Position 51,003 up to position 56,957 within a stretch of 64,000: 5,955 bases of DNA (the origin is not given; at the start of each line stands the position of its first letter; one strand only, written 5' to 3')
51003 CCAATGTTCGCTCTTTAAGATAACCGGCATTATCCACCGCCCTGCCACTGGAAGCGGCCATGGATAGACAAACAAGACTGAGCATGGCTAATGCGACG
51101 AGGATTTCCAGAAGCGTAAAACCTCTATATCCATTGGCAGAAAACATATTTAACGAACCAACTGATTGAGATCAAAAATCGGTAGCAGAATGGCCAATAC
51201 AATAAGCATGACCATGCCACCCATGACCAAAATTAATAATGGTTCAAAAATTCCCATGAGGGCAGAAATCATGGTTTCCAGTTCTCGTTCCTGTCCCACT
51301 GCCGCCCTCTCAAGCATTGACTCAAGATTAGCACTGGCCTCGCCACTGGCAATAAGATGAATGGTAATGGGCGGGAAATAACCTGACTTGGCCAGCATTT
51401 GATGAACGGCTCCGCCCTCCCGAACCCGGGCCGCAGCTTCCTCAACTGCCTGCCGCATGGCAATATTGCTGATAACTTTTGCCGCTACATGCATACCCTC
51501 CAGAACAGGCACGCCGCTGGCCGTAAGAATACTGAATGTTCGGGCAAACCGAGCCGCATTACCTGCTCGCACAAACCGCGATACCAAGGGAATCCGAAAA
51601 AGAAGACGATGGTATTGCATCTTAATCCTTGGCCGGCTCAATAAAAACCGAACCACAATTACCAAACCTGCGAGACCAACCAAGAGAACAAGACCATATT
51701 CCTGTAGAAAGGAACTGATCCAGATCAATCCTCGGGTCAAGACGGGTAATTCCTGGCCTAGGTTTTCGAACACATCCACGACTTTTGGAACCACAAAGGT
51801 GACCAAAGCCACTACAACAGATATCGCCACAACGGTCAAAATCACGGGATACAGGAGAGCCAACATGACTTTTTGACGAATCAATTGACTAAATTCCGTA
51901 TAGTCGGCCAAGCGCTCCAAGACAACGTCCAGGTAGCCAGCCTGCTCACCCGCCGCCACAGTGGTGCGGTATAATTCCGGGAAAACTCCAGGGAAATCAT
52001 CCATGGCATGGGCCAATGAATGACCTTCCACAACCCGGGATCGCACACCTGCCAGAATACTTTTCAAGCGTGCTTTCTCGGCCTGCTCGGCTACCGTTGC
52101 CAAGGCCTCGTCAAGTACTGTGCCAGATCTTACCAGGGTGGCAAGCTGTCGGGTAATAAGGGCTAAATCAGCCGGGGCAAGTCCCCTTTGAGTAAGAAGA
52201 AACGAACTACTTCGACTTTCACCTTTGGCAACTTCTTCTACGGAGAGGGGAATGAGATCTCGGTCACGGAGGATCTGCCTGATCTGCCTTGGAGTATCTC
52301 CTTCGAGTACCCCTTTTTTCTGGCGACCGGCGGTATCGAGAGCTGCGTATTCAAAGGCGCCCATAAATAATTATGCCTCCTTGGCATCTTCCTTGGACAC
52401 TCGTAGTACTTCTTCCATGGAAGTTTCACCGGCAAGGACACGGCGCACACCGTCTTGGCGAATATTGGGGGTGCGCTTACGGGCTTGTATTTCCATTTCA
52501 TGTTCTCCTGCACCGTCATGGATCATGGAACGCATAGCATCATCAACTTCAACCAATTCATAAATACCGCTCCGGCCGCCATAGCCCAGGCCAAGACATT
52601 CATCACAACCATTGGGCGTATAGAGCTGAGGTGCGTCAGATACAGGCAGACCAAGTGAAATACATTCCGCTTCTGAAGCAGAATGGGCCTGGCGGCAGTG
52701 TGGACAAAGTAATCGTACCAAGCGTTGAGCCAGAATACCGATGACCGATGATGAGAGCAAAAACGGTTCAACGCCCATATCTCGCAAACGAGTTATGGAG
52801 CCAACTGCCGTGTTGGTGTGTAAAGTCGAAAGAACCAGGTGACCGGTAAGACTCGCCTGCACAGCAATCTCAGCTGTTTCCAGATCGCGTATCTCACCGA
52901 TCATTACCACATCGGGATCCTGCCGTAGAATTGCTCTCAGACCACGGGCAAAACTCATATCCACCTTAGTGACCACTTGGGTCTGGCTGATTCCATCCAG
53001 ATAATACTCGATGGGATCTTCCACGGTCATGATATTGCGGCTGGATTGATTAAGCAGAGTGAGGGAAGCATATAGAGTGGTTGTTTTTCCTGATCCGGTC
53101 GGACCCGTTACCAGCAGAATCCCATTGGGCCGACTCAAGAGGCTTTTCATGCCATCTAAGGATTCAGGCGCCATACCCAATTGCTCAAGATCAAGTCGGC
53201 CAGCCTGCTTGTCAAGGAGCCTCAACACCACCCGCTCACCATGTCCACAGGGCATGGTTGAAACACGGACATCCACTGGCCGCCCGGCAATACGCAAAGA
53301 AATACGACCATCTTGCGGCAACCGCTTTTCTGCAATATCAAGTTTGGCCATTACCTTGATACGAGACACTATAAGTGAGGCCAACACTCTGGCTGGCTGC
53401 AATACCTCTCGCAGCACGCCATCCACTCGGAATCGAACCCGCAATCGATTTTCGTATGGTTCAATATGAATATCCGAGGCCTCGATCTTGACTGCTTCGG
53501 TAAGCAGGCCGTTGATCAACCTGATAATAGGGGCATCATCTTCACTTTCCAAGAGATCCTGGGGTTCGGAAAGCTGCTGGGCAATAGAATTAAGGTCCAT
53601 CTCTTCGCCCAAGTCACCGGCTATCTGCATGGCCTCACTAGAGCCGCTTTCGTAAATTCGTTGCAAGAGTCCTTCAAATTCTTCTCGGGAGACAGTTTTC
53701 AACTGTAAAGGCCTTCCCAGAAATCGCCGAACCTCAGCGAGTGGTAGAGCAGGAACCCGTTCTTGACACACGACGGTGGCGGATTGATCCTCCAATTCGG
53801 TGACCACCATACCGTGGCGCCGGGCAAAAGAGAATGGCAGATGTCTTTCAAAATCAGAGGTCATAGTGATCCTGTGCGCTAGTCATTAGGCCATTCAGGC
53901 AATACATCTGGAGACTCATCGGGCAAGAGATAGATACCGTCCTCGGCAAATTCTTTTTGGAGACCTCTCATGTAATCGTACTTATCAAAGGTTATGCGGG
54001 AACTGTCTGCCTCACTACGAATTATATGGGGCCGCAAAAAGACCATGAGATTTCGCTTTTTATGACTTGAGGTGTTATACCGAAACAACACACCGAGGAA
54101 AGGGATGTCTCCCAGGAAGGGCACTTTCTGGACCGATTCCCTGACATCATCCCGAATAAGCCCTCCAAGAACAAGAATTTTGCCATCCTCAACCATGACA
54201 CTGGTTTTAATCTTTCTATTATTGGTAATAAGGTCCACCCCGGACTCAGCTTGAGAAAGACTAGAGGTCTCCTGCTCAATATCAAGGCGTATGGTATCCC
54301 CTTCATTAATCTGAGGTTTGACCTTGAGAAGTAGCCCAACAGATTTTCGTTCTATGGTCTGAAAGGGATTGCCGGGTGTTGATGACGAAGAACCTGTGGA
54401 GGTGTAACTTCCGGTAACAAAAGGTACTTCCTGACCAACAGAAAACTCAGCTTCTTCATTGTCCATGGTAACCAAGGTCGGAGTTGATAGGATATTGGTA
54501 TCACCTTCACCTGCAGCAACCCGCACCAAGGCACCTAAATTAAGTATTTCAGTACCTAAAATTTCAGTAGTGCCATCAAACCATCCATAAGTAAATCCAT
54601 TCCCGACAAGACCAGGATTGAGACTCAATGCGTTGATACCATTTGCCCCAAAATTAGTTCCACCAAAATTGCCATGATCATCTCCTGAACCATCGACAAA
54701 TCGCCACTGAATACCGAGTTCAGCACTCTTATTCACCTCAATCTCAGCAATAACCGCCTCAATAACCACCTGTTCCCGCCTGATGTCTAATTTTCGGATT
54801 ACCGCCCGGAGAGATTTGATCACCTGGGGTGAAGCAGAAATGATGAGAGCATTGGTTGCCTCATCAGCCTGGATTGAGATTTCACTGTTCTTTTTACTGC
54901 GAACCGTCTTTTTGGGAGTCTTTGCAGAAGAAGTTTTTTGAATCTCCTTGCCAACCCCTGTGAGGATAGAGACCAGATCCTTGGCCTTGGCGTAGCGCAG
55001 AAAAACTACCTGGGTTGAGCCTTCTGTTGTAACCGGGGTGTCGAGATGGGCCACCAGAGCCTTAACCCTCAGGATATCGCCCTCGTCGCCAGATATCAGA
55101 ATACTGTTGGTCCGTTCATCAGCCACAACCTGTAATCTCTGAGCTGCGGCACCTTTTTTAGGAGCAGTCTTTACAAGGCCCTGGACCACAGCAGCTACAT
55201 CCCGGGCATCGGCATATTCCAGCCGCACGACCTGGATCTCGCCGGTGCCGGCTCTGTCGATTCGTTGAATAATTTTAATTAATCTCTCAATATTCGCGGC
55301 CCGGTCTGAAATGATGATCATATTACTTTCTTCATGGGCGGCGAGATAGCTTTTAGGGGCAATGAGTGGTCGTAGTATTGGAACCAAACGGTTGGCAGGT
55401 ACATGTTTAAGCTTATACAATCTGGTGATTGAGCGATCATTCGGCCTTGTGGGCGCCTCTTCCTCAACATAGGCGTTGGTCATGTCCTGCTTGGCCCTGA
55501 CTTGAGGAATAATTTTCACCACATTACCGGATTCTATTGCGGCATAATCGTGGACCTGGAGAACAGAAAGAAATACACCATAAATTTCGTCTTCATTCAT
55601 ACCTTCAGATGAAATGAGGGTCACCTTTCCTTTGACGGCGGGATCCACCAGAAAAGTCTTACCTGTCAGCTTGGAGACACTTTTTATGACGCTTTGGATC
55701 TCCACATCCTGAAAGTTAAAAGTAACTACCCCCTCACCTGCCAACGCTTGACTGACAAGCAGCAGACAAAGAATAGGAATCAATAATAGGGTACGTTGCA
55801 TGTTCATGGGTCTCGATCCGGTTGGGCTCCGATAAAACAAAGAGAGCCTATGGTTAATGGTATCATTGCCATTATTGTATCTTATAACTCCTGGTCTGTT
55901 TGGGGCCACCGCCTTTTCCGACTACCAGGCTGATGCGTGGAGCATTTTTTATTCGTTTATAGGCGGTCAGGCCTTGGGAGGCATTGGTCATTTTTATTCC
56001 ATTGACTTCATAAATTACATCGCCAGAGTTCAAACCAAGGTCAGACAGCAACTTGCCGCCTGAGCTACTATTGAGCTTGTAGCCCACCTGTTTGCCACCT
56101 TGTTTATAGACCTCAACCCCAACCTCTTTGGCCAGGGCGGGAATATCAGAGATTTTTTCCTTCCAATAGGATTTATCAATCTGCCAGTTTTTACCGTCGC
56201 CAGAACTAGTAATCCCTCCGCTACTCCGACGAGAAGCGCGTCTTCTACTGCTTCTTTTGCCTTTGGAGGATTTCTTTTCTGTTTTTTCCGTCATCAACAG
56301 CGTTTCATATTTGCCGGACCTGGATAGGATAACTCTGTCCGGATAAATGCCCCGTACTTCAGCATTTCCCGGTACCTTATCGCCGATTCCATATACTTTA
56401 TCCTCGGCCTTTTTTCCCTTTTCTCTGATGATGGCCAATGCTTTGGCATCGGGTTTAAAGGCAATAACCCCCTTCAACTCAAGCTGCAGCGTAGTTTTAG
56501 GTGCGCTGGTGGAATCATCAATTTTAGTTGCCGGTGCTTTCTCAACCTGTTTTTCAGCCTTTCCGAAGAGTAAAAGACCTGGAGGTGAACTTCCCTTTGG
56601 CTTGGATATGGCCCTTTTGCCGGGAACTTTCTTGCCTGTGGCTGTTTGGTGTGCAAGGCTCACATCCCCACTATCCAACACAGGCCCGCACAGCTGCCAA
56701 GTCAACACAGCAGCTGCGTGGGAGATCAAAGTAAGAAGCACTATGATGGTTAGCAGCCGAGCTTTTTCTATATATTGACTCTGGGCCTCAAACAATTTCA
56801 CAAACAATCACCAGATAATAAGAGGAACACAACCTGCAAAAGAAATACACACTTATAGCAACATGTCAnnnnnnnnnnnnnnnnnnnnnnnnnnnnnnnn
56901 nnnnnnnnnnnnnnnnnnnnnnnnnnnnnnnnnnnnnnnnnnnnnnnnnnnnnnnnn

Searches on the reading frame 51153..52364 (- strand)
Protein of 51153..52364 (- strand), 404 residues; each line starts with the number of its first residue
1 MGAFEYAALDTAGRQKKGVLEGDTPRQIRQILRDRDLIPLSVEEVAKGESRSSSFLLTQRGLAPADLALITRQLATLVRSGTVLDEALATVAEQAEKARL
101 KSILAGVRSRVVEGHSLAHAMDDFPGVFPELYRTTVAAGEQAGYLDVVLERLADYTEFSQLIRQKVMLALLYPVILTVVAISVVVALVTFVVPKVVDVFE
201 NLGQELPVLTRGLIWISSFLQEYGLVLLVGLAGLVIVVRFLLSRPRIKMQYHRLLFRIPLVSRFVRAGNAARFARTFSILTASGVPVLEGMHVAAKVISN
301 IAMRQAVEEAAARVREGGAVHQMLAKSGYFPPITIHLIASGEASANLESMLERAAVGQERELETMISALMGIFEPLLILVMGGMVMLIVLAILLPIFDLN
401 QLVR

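Call 13: search_protein_families(library=pfam, proteins=[window:51153-52364:-], max_evalue=0.001)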
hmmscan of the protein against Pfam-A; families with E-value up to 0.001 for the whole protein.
window:51153-52364:- (404 aa): 1 family
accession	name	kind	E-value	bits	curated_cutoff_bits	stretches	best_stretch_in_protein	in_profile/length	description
PF00482.28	T2SSF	-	3e-56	189.2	25.2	2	71-193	2-125/125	Type II secretion system (T2SS), protein F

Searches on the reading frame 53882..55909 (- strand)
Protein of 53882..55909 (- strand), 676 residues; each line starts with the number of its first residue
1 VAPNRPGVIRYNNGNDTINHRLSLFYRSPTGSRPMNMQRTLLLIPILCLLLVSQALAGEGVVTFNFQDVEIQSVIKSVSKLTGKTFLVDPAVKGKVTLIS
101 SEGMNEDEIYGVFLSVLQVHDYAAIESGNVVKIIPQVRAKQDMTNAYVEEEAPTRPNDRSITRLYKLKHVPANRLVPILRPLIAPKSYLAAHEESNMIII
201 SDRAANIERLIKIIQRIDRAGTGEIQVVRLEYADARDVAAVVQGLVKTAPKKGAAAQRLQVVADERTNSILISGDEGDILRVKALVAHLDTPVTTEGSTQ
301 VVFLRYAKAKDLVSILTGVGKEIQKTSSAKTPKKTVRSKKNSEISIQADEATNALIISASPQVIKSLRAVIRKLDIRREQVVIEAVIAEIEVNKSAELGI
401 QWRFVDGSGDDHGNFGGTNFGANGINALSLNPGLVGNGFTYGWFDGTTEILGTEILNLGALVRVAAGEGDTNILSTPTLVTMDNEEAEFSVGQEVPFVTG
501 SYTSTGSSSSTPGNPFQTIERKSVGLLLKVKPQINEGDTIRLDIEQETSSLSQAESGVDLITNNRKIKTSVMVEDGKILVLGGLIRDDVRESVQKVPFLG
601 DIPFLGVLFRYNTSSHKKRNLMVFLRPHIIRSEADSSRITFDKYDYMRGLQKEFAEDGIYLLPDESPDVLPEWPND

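Call 45: search_protein_families(library=pfam, proteins=[window:53882-55909:-], max_evalue=0.00001)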
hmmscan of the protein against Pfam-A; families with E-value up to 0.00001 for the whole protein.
window:53882-55909:- (676 aa): 3 families
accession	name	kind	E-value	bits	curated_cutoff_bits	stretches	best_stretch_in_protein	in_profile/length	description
PF00263.26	Secretin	-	6.1e-51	172.8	27.5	1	468-631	5-169/169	Bacterial type II and III secretion system protein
PF03958.22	Secretin_N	-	1.3e-46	157.1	28.2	3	299-380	1-69/69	Bacterial type II/III secretion system short domain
PF21305.2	type_II_gspD_N0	-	4.5e-29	100.6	27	1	64-133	1-71/71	GspD-like, N0 domain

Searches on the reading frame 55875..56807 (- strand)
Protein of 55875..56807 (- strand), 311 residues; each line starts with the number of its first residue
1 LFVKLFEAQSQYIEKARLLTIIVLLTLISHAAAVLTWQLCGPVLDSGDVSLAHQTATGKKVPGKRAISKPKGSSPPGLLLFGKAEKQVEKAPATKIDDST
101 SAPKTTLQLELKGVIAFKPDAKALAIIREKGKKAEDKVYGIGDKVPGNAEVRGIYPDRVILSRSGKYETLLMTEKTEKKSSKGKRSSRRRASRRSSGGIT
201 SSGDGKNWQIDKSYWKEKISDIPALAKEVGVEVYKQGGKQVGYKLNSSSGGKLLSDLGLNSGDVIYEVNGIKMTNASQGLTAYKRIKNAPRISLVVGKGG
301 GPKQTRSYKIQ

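Call 13: search_protein_families(library=pfam, proteins=[window:55875-56807:-], max_evalue=0.001)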
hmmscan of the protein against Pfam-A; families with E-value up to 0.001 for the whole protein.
window:55875-56807:- (311 aa): 1 family
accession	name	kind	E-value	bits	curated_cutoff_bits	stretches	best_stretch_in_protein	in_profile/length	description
PF11356.14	T2SSC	-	2.1e-28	99.4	27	1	24-171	3-140/141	Type II secretion system protein C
